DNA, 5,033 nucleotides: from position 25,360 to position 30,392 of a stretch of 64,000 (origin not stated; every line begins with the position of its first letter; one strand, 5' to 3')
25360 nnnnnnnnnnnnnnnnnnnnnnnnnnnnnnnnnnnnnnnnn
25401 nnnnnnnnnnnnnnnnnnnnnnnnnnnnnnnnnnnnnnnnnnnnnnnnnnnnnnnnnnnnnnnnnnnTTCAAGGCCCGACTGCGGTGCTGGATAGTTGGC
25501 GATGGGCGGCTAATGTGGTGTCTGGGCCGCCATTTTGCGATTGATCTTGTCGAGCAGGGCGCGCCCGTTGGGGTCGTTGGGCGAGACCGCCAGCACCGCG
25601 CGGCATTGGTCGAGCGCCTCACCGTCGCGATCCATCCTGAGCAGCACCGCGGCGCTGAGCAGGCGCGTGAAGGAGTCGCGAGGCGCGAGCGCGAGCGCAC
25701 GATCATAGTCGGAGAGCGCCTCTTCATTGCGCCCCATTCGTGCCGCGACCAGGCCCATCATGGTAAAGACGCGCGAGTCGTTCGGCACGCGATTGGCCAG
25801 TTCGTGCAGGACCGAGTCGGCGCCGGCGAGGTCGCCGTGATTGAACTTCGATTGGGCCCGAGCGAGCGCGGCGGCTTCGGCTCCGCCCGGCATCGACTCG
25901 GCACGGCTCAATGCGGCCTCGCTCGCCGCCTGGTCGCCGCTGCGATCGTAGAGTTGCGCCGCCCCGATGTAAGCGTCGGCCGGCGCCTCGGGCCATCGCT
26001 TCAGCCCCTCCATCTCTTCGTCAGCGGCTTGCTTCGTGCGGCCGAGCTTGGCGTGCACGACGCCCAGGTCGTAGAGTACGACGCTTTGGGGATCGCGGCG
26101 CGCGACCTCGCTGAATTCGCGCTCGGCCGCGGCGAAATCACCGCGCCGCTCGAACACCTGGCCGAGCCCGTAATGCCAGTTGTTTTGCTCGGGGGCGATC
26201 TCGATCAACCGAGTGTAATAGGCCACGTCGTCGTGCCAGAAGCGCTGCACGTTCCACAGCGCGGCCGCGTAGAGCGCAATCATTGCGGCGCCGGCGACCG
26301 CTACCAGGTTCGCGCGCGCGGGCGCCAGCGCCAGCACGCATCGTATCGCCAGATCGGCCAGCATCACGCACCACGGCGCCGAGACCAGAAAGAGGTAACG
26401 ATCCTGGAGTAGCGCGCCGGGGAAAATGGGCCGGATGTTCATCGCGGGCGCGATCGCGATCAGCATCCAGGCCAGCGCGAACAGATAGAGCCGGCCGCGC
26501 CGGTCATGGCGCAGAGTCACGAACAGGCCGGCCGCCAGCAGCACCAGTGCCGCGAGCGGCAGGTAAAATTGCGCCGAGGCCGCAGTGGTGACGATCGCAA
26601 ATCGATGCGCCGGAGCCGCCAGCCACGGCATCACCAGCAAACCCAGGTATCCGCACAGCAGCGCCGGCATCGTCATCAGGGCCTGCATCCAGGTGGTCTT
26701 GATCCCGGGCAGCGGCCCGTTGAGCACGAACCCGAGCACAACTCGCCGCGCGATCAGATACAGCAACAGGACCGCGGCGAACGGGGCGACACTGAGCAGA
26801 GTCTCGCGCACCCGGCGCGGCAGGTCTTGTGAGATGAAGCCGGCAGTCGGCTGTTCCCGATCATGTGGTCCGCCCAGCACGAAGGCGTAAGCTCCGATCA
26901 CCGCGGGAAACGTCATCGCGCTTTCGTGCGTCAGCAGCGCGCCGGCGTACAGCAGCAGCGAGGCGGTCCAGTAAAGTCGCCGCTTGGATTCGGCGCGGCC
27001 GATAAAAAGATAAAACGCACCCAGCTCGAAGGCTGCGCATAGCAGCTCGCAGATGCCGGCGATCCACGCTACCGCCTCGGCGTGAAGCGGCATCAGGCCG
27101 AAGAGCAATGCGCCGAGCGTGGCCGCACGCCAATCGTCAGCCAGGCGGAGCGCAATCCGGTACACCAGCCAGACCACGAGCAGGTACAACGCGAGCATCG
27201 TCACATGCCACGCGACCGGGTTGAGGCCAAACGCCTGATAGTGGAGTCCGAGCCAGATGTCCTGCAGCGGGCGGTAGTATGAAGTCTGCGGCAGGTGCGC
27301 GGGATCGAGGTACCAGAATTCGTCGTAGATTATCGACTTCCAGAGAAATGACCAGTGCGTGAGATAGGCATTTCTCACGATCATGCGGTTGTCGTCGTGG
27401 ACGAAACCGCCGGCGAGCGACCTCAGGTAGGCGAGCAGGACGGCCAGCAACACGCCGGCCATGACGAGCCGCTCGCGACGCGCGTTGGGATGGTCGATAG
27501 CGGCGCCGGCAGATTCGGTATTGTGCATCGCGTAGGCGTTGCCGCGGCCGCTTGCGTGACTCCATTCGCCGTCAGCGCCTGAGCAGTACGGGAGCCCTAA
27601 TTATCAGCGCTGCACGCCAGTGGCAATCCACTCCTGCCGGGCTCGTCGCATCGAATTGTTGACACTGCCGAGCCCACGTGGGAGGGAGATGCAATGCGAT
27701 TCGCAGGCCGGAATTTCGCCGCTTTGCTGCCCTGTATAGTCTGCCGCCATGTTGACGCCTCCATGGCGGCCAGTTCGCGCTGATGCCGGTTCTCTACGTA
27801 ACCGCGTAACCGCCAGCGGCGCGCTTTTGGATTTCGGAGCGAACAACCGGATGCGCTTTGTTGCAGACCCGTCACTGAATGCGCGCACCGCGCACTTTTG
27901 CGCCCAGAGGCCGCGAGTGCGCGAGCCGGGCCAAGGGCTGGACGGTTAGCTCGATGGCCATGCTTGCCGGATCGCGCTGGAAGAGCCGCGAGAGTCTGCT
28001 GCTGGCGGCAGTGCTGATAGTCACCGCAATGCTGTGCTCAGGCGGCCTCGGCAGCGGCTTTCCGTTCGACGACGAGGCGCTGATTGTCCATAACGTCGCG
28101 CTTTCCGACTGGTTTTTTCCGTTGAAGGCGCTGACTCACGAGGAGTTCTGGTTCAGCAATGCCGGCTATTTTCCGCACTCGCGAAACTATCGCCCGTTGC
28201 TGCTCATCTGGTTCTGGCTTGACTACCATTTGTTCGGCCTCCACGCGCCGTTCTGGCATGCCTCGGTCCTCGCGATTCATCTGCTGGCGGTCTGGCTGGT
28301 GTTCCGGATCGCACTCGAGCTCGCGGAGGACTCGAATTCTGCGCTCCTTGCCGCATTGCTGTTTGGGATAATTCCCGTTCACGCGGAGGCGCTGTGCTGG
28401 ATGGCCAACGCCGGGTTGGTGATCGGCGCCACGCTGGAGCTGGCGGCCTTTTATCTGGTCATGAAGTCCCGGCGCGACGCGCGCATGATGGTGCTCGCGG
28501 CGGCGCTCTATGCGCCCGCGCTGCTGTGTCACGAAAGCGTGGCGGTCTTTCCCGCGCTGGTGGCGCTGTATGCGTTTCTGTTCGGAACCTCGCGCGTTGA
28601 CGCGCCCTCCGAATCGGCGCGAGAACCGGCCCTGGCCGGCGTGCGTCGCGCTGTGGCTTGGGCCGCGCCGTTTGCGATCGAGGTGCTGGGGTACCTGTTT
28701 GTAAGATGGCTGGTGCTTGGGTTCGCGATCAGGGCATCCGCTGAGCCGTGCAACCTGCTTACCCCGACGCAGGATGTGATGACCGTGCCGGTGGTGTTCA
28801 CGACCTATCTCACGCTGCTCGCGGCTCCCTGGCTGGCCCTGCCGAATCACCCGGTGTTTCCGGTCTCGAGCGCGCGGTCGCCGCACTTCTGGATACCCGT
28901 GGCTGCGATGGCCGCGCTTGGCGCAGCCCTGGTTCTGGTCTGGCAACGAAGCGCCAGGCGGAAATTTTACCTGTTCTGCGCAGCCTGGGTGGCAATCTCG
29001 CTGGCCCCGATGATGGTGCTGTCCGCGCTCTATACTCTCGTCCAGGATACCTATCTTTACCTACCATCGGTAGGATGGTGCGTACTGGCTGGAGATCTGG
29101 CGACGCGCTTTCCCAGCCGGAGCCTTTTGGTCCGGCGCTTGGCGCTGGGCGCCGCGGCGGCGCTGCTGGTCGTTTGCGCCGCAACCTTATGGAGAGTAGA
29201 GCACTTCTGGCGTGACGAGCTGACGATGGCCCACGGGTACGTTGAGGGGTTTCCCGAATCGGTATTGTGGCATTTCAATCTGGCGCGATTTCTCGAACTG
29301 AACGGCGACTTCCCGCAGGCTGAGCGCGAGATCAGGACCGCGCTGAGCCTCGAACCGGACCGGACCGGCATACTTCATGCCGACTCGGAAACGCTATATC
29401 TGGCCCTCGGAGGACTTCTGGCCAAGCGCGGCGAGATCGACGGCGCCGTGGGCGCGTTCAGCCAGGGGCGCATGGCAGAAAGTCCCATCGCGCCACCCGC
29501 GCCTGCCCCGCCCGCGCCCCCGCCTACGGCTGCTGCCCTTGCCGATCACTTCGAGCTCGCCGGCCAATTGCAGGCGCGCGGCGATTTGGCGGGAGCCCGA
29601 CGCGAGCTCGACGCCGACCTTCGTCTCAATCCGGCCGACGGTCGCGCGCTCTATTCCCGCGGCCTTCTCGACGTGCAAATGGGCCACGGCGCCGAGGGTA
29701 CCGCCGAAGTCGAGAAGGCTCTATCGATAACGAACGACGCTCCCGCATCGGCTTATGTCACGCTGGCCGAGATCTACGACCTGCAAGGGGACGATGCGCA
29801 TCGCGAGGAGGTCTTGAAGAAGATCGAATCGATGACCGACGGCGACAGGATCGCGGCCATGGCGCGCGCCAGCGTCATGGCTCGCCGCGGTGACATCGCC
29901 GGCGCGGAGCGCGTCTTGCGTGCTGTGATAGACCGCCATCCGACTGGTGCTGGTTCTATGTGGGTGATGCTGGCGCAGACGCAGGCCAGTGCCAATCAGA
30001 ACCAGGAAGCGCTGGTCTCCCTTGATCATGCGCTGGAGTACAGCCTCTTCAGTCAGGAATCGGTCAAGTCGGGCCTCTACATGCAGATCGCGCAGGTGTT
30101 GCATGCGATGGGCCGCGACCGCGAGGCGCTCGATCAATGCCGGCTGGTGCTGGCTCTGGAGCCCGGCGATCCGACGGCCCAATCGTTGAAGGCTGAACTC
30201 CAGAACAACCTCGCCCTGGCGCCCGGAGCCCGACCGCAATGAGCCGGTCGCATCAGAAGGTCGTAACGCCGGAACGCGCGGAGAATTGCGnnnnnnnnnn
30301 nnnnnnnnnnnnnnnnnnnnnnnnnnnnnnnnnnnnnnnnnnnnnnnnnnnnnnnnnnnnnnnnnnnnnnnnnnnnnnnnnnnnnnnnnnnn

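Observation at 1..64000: Whole window is a supercluster of GT-C glycosyltransferases plus lipid-linked-sugar donor machinery: candidate protein O-glycosylation / glycan-decoration island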

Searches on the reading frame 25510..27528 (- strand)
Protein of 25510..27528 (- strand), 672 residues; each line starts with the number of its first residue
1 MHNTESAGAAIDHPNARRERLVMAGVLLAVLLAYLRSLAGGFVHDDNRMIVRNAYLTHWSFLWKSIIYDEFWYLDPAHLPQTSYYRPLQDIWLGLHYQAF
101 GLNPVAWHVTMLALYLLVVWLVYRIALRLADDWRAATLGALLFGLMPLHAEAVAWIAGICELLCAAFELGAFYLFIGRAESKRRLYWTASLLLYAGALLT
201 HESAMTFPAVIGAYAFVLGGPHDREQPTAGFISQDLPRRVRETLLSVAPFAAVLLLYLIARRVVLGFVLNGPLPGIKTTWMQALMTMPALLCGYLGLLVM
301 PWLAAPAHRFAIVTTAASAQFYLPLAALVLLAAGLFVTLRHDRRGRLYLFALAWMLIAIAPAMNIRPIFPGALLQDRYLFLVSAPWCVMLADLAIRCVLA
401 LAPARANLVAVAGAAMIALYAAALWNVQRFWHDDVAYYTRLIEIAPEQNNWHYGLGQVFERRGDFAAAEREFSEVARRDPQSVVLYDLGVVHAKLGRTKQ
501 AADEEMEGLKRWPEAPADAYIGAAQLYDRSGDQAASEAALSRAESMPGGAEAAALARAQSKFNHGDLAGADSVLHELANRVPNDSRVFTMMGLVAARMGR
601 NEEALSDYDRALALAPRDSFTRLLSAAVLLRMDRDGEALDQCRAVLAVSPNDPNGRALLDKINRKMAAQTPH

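Call 4: search_protein_families(library=pfam, proteins=[window:25510-27528:-], max_evalue=0.01)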
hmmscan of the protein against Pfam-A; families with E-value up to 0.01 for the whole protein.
window:25510-27528:- (672 aa): 15 families
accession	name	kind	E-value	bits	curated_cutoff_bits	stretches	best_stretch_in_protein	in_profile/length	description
PF07719.23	TPR_2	-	4.3e-16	58.1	27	2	589-618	5-34/34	Tetratricopeptide repeat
PF00515.34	TPR_1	-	5.7e-13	48.5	27.8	1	587-618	3-34/34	Tetratricopeptide repeat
PF13428.12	TPR_14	-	2.2e-12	46.8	23.5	0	452-485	4-37/44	Tetratricopeptide repeat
PF14559.12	TPR_19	-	6.3e-12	46.1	25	1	597-662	3-68/68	Tetratricopeptide repeat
PF13181.12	TPR_8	-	7.7e-11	41.7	25.7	0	586-617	2-33/34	Tetratricopeptide repeat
PF13424.12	TPR_12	-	4.3e-09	36.9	30.1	1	591-644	9-70/77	Tetratricopeptide repeat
PF13432.12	TPR_16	-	1.3e-08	35.6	32.7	2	436-482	18-64/65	Tetratricopeptide repeat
PF13431.12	TPR_17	-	3.5e-07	30.4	24.4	0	582-605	10-33/34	Tetratricopeptide repeat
PF13174.12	TPR_6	-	6e-07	30.2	26.3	0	453-482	4-33/33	Tetratricopeptide repeat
PF13414.12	TPR_11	-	7.3e-06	26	26.8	0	598-617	7-26/42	TPR repeat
PF23914.1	TPR_CcmH_CycH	-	1.3e-05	25.6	42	1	539-619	72-155/158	Cytochrome c-type biogenesis protein H TPR domain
PF13371.12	TPR_9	-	0.00024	21.5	35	0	435-482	15-62/73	Tetratricopeptide repeat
PF13176.12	TPR_7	-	0.00043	20.6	27.9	0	591-618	5-32/36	Tetratricopeptide repeat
PF24575.1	TPR_Slam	-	0.0031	18.4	35.2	0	592-641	54-103/104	Surface lipoprotein assembly modifier, N-terminal TPR repeats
PF16918.11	PknG_TPR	-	0.0082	15.4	27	1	551-626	94-169/340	Protein kinase G tetratricopeptide repeat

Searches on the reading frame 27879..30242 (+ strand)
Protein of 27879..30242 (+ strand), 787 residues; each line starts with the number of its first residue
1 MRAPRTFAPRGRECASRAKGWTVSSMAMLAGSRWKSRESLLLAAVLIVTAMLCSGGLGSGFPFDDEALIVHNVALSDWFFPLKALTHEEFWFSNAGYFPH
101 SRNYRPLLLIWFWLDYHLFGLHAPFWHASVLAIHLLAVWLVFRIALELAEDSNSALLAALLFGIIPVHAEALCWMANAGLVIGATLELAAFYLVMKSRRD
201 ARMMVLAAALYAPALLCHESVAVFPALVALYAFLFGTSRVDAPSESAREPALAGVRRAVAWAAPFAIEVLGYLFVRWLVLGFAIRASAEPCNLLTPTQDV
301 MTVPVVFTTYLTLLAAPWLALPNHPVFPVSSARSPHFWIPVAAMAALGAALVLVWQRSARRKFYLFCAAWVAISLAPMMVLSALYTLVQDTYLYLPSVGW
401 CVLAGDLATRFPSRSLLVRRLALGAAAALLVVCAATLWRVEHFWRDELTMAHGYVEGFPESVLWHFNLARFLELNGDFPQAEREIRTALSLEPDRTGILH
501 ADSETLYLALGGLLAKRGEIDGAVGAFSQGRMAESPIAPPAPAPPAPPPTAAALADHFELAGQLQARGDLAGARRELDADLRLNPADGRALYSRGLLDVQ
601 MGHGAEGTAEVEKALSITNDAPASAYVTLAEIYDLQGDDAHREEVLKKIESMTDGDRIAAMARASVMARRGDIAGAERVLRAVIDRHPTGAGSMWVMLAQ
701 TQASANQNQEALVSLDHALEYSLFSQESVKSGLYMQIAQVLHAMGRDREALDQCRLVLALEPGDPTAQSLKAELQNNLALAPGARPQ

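Call 4: search_protein_families(library=pfam, proteins=[window:27879-30242:+], max_evalue=0.01)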
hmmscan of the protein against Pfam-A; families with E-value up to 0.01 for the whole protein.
window:27879-30242:+ (787 aa): 11 families
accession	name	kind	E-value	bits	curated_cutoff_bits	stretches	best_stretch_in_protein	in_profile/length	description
PF07719.23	TPR_2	-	6.7e-15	54.4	27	1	464-494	3-33/34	Tetratricopeptide repeat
PF13428.12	TPR_14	-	1.1e-13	50.8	23.5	2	660-700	4-43/44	Tetratricopeptide repeat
PF13181.12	TPR_8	-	7.6e-09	35.5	25.7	0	733-762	3-32/34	Tetratricopeptide repeat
PF14559.12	TPR_19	-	9.3e-09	35.9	25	0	670-720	4-53/68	Tetratricopeptide repeat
PF00515.34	TPR_1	-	7e-07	29.3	27.8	0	734-763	4-33/34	Tetratricopeptide repeat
PF13424.12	TPR_12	-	0.00022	21.8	30.1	0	464-528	6-69/77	Tetratricopeptide repeat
PF13371.12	TPR_9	-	0.00031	21.2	35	0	567-625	8-66/73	Tetratricopeptide repeat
PF25058.1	ARM_TT21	-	0.0007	20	27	0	610-688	44-125/155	Tetratricopeptide repeat protein 21 ARM repeat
PF13176.12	TPR_7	-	0.00088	19.6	27.9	0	466-496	3-33/36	Tetratricopeptide repeat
PF13432.12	TPR_16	-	0.0036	18.2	32.7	0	668-712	8-51/65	Tetratricopeptide repeat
PF24575.1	TPR_Slam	-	0.0096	16.8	35.2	0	658-711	48-100/104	Surface lipoprotein assembly modifier, N-terminal TPR repeats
